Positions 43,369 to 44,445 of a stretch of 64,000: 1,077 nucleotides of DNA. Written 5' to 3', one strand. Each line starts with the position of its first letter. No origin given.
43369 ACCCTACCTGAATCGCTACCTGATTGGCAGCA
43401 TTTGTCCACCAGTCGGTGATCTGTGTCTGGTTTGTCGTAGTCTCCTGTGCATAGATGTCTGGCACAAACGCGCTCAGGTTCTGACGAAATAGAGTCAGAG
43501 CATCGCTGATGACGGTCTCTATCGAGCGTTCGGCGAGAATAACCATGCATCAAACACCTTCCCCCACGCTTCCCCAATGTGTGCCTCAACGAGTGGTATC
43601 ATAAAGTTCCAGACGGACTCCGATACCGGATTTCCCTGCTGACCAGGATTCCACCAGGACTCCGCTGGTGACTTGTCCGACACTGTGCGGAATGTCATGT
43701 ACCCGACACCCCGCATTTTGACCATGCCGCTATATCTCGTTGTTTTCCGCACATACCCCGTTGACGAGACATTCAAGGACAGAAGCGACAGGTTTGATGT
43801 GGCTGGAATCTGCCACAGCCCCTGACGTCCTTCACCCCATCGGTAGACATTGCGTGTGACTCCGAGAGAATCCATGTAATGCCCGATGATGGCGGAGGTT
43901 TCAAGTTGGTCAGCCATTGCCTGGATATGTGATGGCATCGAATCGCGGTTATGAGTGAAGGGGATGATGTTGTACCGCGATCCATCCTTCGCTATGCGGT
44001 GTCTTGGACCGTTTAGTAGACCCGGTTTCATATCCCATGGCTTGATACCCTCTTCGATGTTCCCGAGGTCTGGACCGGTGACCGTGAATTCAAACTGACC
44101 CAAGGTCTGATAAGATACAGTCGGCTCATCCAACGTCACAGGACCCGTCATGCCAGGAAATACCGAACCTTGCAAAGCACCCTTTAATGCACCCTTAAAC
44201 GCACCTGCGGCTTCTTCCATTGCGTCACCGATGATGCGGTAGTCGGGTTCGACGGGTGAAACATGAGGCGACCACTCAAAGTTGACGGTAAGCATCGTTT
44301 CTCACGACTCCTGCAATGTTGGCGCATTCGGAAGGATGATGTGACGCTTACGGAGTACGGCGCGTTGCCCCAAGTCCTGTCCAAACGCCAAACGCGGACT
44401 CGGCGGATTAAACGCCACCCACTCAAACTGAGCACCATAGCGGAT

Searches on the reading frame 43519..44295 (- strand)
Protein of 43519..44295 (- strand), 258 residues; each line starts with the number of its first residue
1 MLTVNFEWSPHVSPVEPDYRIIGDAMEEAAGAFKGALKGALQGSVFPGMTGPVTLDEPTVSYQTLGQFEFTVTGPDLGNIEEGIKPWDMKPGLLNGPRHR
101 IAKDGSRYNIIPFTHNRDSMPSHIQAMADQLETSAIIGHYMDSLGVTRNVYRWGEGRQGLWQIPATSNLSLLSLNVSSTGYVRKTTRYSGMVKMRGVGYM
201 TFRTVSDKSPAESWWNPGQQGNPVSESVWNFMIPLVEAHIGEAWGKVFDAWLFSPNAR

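Call 105: find_encoding_contigs(protein=window:43519-44295:-, flank=3000, max_places=3)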
Protein window:43519-44295:- (258 aa): 2 contigs read that carry it; 1 place shown.
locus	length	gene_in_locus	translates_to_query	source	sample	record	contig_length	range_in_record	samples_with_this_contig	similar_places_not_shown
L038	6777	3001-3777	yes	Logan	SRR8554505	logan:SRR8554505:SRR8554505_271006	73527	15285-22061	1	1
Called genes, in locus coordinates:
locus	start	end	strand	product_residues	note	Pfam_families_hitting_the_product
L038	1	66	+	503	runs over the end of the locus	-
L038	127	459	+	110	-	-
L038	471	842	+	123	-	-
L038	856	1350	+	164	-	-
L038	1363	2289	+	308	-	-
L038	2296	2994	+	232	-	-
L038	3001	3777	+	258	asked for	-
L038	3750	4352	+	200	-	PF23932:SP10_terminator (weak)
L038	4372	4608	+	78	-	-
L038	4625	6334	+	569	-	-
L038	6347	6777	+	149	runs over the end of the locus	PF26461:Phi812_tail_tube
